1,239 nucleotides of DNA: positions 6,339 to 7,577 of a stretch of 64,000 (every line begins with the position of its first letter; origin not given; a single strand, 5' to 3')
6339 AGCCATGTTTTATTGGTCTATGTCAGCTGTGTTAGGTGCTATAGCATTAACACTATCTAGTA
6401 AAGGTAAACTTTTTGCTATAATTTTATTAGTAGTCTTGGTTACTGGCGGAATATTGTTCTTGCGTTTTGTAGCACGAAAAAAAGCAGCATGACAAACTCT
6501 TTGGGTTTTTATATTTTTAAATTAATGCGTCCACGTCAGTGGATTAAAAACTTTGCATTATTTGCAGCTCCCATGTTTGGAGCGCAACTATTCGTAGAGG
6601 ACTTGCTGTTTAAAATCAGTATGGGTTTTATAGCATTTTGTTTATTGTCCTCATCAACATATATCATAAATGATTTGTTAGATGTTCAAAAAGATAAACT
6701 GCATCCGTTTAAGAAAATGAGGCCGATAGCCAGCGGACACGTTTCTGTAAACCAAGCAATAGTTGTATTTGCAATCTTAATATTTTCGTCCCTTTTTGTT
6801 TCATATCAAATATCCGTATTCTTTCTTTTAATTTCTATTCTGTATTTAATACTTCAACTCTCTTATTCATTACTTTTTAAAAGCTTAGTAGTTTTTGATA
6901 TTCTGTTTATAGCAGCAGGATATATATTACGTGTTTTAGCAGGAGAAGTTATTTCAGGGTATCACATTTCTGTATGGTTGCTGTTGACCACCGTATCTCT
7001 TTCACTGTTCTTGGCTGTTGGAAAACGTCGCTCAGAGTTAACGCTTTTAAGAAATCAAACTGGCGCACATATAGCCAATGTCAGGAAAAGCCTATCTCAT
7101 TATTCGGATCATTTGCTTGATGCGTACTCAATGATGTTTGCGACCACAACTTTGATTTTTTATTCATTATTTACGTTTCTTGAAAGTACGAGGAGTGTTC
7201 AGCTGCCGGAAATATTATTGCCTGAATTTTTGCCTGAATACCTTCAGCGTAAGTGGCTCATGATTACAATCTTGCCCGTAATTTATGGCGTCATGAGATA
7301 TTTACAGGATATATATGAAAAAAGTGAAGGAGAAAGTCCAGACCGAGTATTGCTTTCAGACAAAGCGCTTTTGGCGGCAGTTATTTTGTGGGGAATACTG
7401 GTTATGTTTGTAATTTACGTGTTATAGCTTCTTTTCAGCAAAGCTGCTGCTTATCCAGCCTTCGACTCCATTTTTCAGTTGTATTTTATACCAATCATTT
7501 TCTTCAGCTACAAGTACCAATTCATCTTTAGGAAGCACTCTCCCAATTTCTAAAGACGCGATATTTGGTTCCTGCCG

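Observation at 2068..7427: Polyprenyl-phosphate-linked glycan synthesis cluster resembling an actinobacterial arabinan/DPA-type pathway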

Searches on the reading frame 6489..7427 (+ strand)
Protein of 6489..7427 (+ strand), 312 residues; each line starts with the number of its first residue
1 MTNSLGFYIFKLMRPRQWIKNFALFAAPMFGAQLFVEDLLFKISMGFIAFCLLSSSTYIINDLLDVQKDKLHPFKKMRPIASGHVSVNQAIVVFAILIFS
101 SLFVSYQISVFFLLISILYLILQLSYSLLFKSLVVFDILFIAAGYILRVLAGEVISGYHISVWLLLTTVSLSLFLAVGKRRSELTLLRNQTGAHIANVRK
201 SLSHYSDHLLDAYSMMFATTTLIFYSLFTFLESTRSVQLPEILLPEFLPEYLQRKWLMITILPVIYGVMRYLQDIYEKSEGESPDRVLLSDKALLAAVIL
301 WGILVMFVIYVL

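Call 3: search_protein_families(library=pfam, proteins=[window:6489-7427:+], max_evalue=0.01)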
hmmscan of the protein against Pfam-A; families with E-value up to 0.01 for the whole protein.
window:6489-7427:+ (312 aa): 1 family
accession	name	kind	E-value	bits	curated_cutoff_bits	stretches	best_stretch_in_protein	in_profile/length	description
PF01040.23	UbiA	-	5.9e-22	78.6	34.2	1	29-174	9-153/250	UbiA prenyltransferase family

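Call 4: search_protein_families(library=ncbifam, proteins=[window:6489-7427:+], max_evalue=0.01)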
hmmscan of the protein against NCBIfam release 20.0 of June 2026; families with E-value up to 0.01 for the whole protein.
window:6489-7427:+ (312 aa): 20 families
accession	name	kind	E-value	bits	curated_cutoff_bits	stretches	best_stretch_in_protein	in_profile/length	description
NF008978.0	PRK12324.1-4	equivalog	1.4e-65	221.3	207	1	9-311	35-321/322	decaprenyl-phosphate phosphoribosyltransferase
NF008977.0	PRK12324.1-2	equivalog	4.5e-65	220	234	1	8-310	4-288/297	decaprenyl-phosphate phosphoribosyltransferase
NF008976.0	PRK12324.1-1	equivalog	1.3e-52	179.1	474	1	7-303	19-297/306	decaprenyl-phosphate phosphoribosyltransferase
NF006088.0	PRK08238.1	equivalog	2.7e-47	161.5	351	1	10-196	196-382/482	UbiA family prenyltransferase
NF009523.0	PRK12884.1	equivalog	3.4e-14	52.7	269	1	10-171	8-165/279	prenyltransferase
TIGR01475.1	ubiA_other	subfamily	1.6e-10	40.9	180.8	1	22-170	13-168/282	UbiA-like polyprenyltransferase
TIGR01474.1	ubiA_proteo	equivalog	1.4e-09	37.9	275.45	1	33-145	36-144/282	4-hydroxybenzoate octaprenyltransferase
NF005742.0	PRK07566.1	equivalog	4e-08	32.7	313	1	9-157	31-184/315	chlorophyll synthase ChlG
NF035940.1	prenyl_rel_EboC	equivalog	1.6e-07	31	250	1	10-141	3-137/292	UbiA-like protein EboC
NF009521.0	PRK12882.1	equivalog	2e-07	30.5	296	1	12-144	11-140/280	geranylgeranylglycerol-phosphate geranylgeranyltransferase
TIGR01476.1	chlor_syn_BchG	subfamily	1e-06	28.4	212.3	1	11-128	5-124/283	(bacterio)chlorophyll synthase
TIGR01473.1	cyoE_ctaB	equivalog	1.2e-06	28.5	210.3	1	10-140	4-136/281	heme o synthase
NF009609.0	PRK13106.1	equivalog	3.3e-06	26.7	349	1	43-157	51-165/301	prenyltransferase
NF009515.0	PRK12874.1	equivalog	6.8e-06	25.7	392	1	50-176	54-181/291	4-hydroxybenzoate polyprenyltransferase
NF009514.0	PRK12873.1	equivalog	9.8e-06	25.1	246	1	39-131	48-137/297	4-hydroxybenzoate polyprenyltransferase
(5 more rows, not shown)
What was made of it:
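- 6489..7427 (+): Polyprenyl-phosphate 5-phosphoribosyltransferase (PPPRS/DPPRS, Rv3806c type, UbiA superfamily). NF008978 at 221 bits, above the 207 cutoff (call 4).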

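Call 11: search_solved_structures(query=window:6489-7427:+, max_evalue=0.01, show_alignments=1)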
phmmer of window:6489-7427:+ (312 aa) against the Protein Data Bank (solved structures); distinct sequences matched with E-value up to 0.01: 5.
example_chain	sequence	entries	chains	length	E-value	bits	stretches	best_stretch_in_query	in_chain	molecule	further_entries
8j8j_D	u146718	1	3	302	1.3e-39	139.9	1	9-301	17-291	Decaprenyl-phosphate phosphoribosyltransferase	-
8j8k_A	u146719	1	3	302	1e-30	110.6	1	9-301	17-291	Decaprenyl-phosphate phosphoribosyltransferase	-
9sau_C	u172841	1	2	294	3.2e-07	33.5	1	11-113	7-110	Chlorophyll a synthase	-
9sas_C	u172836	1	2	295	3.4e-07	33.4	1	11-113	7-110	Chlorophyll a synthase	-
6m31_A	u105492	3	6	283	0.00011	25.2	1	35-136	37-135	Digeranylgeranylglyceryl phosphate synthase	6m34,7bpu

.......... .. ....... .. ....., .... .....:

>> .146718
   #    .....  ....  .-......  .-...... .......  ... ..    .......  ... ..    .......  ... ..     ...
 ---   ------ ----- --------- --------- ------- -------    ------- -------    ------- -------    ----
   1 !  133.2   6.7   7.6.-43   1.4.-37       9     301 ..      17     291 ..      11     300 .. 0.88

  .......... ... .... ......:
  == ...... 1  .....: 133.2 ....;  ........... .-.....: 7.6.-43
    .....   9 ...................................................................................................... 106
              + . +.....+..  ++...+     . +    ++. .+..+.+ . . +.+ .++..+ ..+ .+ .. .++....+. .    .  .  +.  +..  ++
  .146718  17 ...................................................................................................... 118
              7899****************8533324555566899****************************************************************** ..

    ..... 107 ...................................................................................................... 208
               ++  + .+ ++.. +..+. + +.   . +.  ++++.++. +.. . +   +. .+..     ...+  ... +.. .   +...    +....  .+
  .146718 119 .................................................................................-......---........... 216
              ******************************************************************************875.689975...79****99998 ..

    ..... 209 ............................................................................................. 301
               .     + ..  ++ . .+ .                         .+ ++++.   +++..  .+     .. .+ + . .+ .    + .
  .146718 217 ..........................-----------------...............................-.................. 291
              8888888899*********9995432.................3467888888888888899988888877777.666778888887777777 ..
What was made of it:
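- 6489..7427 (+): PDB 8j8j at E 1e-39 over residues 9-301 (call 11).
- On DPPRS/PPPRS (Rv3806c-type phosphoribosyltransferase of the UbiA superfamily): PDB 8j8j matches at E 1.3e-39 over residues 9-301 (call 11).
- NCBIfam equivalog above its cutoff (call 4), and PDB Rv3806c at E 1e-39 (call 11).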

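Call 35: find_related_loci(query=A1, collection=genome_contigs, flank=10000)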
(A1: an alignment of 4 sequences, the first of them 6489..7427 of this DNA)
Query A1 (312 aa) in genome_contigs; peptide patterns used: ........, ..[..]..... (x = any residue, [..] = any of these).
600 stretches matched a pattern (row limit reached: there are more); 574 encode a relative of the query (tblastn E <= 1e-3); the best 80 are kept; 80 distinct loci.
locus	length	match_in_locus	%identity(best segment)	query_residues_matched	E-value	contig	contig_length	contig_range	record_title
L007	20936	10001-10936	78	1-312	3e-155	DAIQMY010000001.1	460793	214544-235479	MAG TPA_asm: Candidatus Levyibacteriota bacterium isolate CTOTU2445 NODE_4_length_460793_cov_8.496773, whole genome shot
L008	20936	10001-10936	73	1-312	2e-158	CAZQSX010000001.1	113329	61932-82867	MAG TPA_asm: uncultured Gammaproteobacteria bacterium isolate SRP342105_co2_380 genome assembly, contig: NODE_131_length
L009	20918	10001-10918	66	6-310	1e-136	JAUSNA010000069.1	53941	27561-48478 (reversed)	MAG: Candidatus Levyibacteriota bacterium isolate E19_metabat.bin.104 E19_k141_378344, whole genome shotgun sequence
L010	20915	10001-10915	65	7-310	3e-135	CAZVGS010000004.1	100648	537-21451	MAG TPA_asm: uncultured Gammaproteobacteria bacterium isolate binchicken_co16_182 genome assembly, contig: NODE_347_leng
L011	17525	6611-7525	67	7-310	9e-134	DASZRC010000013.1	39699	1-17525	MAG TPA_asm: Patescibacteria group bacterium isolate SMAG_U6014 k141_141730, whole genome shotgun sequence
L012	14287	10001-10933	68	1-310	7e-132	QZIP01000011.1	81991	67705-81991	MAG: Candidatus Parcubacteria bacterium isolate SURF_62 Ga0104751_1000273, whole genome shotgun sequence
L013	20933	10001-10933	64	1-310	2e-129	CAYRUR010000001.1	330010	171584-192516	MAG TPA_asm: uncultured Gammaproteobacteria bacterium isolate SRP144015_co1_42 genome assembly, contig: NODE_12_length_3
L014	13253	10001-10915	65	7-310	1e-128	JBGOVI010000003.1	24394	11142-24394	MAG: Patescibacteria group bacterium isolate OBJ_0618_7090110_119 k141_4983558_length_24394_cov_15.7825, whole genome sh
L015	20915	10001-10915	65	7-310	8e-126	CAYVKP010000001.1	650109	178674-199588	MAG TPA_asm: uncultured Gammaproteobacteria bacterium isolate SRP200132_co1_547 genome assembly, contig: NODE_2_length_6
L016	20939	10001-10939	60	1-312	7e-123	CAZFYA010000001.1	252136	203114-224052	MAG TPA_asm: uncultured Gammaproteobacteria bacterium isolate SRP239243_co2_396 genome assembly, contig: NODE_17_length_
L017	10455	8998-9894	65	7-305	5e-123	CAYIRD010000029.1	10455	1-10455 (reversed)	MAG TPA_asm: uncultured Gammaproteobacteria bacterium isolate ERP119705_co24_323 genome assembly, contig: NODE_8950_leng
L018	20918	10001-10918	63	1-305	1e-120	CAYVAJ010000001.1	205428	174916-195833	MAG TPA_asm: uncultured Gammaproteobacteria bacterium isolate SRP144015_co1_62 genome assembly, contig: NODE_26_length_2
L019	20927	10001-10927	59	3-310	5e-120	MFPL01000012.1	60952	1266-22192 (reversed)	MAG: Candidatus Levybacteria bacterium RIFCSPLOWO2_12_FULL_41_12 rifcsplowo2_12_scaffold_853, whole genome shotgun seque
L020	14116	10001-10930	61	2-310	2e-119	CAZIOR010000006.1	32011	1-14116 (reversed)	MAG TPA_asm: uncultured Gammaproteobacteria bacterium isolate SRP298887_co1_352 genome assembly, contig: NODE_1116_lengt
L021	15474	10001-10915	59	9-312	3e-119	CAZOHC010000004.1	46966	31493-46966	MAG TPA_asm: uncultured Gammaproteobacteria bacterium isolate SRP144015_co1_130 genome assembly, contig: NODE_409_length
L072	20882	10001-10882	57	17-310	3e-103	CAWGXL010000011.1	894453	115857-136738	MAG: uncultured bacterium isolate MFD09206.bin.2.20 genome assembly, contig: contig_9876, whole genome shotgun sequence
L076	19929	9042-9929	52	14-312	2e-93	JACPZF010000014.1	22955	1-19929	MAG: Candidatus Gottesmanbacteria bacterium isolate NC_groundwater_882_Pr1_S2p5_40_13 Montesol18_S2p5_coassembly_scaffol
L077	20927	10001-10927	48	7-312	5e-91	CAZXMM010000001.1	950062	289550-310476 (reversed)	MAG TPA_asm: uncultured Gammaproteobacteria bacterium isolate SRP173033_co1_283 genome assembly, contig: NODE_1_length_9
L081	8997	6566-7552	46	1-312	3e-85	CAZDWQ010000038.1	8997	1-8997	MAG TPA_asm: uncultured Pseudomonadales bacterium isolate SRP192515_co1_182 genome assembly, contig: NODE_7815_length_89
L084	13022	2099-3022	48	4-310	3e-85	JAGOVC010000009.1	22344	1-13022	Candidatus Woesebacteria bacterium isolate Gw_Eff_bin_538 Gw_Eff_4696_length_22344_cov_6.344196, whole genome shotgun se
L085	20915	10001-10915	48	7-312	1e-84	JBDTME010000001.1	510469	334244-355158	MAG: Patescibacteria group bacterium isolate cluster3_bin.119 NODE_5_length_510469_cov_14.881851, whole genome shotgun s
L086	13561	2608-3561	46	1-312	3e-84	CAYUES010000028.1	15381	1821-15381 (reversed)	MAG TPA_asm: uncultured Pseudomonadales bacterium isolate SRP329715_co2_11 genome assembly, contig: NODE_7318_length_153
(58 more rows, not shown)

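Call 54: search_protein_families(library=pfam, proteins=[L077:6283-8463:+, L077:2601-4787:+, L085:5338-6894:+, L085:4320-5447:+, L086:3583-4986:+, L081:7577-8968:+, L076:9941-11668:-, L084:3360-4328:-, L072:3422-4345:+, L076:6662-7192:-], max_evalue=0.001)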
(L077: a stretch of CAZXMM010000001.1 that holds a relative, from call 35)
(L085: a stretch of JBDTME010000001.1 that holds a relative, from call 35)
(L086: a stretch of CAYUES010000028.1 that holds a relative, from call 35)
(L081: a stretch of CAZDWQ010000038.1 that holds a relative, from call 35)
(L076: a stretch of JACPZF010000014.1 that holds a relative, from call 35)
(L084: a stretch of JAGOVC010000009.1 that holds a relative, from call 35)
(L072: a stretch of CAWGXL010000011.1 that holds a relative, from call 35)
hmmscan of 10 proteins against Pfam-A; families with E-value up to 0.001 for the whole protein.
L077:6283-8463:+ (726 aa): 2 families
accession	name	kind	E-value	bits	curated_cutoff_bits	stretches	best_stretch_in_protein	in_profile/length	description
PF01411.24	tRNA-synt_2c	-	1e-111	374.7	30.3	2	15-401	1-373/552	tRNA synthetases class II (A)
PF07973.19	tRNA_SAD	-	9.1e-12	45.2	24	1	674-722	1-44/44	Threonyl and Alanyl tRNA synthetase second additional domain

L077:2601-4787:+ (728 aa): 4 families
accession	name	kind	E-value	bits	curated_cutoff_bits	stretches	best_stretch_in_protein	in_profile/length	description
PF01580.24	FtsK_SpoIIIE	-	1.2e-60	205.2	24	1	359-546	2-221/221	FtsK/SpoIIIE family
PF17854.6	FtsK_alpha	-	8.5e-27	93.8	22.9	1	253-351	2-101/101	FtsK alpha domain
PF09397.16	FtsK_gamma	-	4.2e-24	84.5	30.6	1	652-711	3-62/63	Ftsk gamma domain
PF00437.27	T2SSE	-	0.00049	19.3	24.9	1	376-420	121-167/370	Type II/IV secretion system protein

L085:5338-6894:+ (518 aa): 2 families
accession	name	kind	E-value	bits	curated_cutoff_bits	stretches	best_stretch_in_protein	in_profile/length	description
PF00749.27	tRNA-synt_1c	-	1.9e-98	329.7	23.4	1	45-362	2-314/314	tRNA synthetases class I (E and Q), catalytic domain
PF19269.4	Anticodon_2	-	6.4e-29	101.6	23.6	1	376-513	2-140/141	Anticodon binding domain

L085:4320-5447:+ (375 aa): 0 families

L086:3583-4986:+ (467 aa): 3 families
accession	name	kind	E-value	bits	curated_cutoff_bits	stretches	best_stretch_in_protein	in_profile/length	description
PF02366.24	PMT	-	7.4e-25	88.4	22.7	1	87-250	77-237/245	Dolichyl-phosphate-mannose-protein mannosyltransferase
PF16192.10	PMT_4TMC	-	1.3e-19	70.9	32.4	1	260-454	2-191/202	C-terminal four TMM region of protein-O-mannosyltransferase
PF13231.12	PMT_2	-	9e-15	55.7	26.1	1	73-200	2-129/160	Dolichyl-phosphate-mannose-protein mannosyltransferase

L081:7577-8968:+ (463 aa): 3 families
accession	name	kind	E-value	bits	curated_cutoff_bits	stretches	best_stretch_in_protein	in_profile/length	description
PF02366.24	PMT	-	1.1e-22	81.2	22.7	1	17-265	3-236/245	Dolichyl-phosphate-mannose-protein mannosyltransferase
PF16192.10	PMT_4TMC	-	4.3e-21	75.8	32.4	1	276-437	2-180/202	C-terminal four TMM region of protein-O-mannosyltransferase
PF13231.12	PMT_2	-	1.4e-16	61.5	26.1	1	74-196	2-121/160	Dolichyl-phosphate-mannose-protein mannosyltransferase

L076:9941-11668:- (575 aa): 5 families
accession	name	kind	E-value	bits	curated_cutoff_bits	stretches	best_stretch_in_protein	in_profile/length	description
PF17991.7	Thioredoxin_10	-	4.3e-29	102.3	27.1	1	432-575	1-142/142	Thioredoxin like C-terminal domain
PF08534.16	Redoxin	-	7.8e-14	52.1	26.6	1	265-401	3-142/148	Redoxin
PF00578.27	AhpC-TSA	-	2.2e-13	50.7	26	1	266-388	3-123/124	AhpC/TSA family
PF02683.22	DsbD_TM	-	7.9e-13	48.6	27.1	1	3-210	3-214/219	Cytochrome C biogenesis protein transmembrane domain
PF13905.12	Thioredoxin_8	-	6.8e-10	39.6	27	1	291-385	1-93/94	Thioredoxin-like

L084:3360-4328:- (322 aa): 1 family
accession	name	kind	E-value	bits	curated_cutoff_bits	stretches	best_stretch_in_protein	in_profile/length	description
PF00188.32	CAP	-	1e-14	55.8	21.1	1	72-189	3-117/117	Cysteine-rich secretory protein family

L072:3422-4345:+ (307 aa): 1 family
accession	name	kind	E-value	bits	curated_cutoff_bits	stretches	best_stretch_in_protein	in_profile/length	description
PF18899.5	DUF5655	-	2.3e-06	28.1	24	1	199-302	10-106/109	Domain of unknown function (DUF5655)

L076:6662-7192:- (176 aa): 0 families
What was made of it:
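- L081 and L086 carry a different, PMT-type GT-C right after UbiA (call 54).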

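Call 62: list_cluster_members(proteins=[P0241, window:6489-7427:+, window:3574-5109:+, window:2068-3567:+])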
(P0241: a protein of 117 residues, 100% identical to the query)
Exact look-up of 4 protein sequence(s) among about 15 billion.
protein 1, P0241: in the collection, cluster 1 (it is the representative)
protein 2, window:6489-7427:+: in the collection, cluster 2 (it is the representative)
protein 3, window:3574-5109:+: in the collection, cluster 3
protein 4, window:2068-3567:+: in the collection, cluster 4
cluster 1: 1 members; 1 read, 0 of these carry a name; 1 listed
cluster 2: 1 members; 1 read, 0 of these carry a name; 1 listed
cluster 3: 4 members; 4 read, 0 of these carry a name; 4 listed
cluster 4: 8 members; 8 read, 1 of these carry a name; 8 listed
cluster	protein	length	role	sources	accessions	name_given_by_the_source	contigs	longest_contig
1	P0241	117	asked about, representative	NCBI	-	-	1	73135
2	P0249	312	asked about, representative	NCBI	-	-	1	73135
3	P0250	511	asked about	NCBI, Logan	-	-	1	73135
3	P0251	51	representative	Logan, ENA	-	-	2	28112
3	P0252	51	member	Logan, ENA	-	-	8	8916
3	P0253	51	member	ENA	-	-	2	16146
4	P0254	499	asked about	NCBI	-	-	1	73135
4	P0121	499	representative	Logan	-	-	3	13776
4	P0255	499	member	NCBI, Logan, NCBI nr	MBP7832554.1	MAG: glycosyltransferase family 2 protein [Candidatus Levybacteria bacterium] | glycosyltransferase family 2 protein [Candidatus Levybacteria bacterium]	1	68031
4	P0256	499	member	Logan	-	-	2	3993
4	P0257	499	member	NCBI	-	-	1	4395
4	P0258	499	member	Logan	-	-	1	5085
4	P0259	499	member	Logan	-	-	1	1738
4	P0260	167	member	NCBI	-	-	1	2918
